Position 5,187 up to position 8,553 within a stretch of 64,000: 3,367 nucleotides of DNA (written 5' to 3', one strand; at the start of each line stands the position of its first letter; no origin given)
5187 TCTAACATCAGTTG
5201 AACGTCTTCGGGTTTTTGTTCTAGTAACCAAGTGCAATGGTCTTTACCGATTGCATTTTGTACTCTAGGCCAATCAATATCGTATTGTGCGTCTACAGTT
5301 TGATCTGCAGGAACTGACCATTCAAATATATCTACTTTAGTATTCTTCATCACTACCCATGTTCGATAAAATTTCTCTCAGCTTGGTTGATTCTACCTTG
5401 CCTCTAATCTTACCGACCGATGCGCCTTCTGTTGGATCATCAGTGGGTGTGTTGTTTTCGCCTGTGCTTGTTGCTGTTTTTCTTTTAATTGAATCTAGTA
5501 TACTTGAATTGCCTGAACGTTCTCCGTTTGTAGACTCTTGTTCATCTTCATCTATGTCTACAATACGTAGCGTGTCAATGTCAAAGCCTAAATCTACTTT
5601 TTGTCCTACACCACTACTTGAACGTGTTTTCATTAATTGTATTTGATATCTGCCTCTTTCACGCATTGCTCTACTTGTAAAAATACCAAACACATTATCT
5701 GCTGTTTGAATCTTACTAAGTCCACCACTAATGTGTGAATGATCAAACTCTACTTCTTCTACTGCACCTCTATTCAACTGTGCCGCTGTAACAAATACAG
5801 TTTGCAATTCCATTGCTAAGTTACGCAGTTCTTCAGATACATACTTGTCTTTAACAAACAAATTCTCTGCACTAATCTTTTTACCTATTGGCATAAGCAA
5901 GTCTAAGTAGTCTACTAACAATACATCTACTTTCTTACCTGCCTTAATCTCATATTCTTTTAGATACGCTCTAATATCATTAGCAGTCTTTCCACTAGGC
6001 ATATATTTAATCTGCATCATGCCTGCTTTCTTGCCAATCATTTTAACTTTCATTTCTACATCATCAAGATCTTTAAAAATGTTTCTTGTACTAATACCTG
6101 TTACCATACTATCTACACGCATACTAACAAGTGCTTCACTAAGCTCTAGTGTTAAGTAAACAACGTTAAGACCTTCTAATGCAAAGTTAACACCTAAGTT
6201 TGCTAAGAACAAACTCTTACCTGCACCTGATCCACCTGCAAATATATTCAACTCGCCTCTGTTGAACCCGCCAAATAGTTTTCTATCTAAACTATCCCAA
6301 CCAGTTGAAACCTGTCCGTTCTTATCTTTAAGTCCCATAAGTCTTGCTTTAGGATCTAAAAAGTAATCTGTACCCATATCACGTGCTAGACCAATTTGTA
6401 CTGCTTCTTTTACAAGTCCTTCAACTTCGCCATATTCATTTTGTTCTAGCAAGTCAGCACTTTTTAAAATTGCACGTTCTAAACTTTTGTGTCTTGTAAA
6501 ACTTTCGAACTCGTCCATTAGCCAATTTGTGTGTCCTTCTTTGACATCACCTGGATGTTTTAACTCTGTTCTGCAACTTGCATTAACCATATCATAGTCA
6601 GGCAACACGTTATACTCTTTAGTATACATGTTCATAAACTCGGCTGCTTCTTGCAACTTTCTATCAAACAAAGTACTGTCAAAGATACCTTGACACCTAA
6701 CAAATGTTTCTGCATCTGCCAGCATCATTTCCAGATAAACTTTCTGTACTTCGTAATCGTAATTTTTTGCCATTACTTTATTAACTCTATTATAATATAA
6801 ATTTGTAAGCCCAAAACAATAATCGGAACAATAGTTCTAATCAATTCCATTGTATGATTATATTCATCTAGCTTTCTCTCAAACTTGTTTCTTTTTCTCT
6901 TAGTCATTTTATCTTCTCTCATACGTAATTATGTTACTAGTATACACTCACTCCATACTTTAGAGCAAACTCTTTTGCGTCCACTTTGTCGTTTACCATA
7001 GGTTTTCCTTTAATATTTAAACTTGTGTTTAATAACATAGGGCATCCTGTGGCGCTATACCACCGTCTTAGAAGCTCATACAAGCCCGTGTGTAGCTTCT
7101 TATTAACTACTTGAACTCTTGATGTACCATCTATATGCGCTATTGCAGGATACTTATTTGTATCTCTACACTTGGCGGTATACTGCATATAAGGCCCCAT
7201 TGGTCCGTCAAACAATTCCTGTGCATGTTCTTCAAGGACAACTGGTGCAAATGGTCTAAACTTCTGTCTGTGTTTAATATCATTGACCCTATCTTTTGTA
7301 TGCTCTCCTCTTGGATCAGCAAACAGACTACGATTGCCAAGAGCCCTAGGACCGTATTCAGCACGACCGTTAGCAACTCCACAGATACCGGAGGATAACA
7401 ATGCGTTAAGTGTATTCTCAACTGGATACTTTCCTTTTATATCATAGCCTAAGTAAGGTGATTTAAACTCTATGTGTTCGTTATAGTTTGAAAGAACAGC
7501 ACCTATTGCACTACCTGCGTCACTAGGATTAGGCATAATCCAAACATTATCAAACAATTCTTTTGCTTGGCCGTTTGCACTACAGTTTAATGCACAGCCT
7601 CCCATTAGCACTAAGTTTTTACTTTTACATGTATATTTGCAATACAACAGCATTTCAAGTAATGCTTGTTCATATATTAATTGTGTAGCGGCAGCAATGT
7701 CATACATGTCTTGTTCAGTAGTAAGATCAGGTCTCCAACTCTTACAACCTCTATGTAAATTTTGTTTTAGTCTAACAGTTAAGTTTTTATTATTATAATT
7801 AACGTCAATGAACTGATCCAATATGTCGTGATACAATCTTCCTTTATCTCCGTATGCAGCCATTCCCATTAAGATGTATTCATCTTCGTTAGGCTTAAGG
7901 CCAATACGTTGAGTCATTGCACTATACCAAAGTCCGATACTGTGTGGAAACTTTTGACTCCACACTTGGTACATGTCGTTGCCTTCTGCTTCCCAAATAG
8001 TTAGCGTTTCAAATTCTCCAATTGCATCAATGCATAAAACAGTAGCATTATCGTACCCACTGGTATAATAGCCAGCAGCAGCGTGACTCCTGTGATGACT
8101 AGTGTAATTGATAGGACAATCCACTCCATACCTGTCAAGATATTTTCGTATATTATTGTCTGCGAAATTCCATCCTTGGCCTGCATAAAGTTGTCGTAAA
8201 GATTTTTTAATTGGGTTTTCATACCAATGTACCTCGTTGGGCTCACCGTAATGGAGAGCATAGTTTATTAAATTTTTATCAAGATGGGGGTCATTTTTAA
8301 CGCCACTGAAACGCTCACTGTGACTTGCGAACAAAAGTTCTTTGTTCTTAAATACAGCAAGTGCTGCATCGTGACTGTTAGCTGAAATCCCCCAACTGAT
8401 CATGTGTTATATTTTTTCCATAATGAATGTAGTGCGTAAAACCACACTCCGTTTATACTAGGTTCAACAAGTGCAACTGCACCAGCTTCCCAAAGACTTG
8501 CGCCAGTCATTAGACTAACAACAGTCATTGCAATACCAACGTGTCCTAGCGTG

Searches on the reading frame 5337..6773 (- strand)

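Call 44: search_protein_families(library=pfam, proteins=[window:5337-6773:-], max_evalue=0.001)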
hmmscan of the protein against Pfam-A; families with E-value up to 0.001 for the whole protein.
window:5337-6773:- (478 aa): 4 families
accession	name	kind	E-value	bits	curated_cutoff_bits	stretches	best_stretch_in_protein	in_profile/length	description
PF03796.21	DnaB_C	-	4.9e-21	75.7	27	1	155-402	2-251/255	DnaB-like helicase C terminal domain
PF20307.4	divDNAB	-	2.6e-07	30.1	26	1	255-338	175-255/356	Divergent DnaB-like ATPase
PF06745.19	ATPase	-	3.4e-07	30.3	26.6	1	155-234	1-79/231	KaiC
PF13481.12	AAA_25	-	3.5e-06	27.2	27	1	164-297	23-159/195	AAA domain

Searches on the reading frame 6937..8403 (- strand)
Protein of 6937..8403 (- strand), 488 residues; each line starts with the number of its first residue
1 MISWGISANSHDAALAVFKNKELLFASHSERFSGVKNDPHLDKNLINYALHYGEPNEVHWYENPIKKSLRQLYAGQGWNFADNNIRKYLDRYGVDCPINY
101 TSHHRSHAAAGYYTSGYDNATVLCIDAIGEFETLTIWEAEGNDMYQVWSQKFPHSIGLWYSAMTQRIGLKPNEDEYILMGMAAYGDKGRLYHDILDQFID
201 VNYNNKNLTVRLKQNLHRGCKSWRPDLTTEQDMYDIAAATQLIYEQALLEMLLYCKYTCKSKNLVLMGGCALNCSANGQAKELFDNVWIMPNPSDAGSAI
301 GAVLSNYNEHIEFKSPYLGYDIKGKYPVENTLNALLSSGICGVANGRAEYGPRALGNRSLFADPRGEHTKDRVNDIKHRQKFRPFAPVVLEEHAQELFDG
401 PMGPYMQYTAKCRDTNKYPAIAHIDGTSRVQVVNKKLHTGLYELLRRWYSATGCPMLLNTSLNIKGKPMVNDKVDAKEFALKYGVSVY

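Call 44: search_protein_families(library=pfam, proteins=[window:6937-8403:-], max_evalue=0.001)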
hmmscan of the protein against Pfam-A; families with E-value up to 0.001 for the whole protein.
window:6937-8403:- (488 aa): 2 families
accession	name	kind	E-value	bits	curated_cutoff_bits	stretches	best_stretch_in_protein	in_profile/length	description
PF16861.10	Carbam_trans_C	-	9.7e-50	168.9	27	1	334-485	3-158/170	Carbamoyltransferase C-terminus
PF02543.21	Carbam_trans_N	-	6e-46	157.9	24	1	97-303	126-345/346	Carbamoyltransferase N-terminus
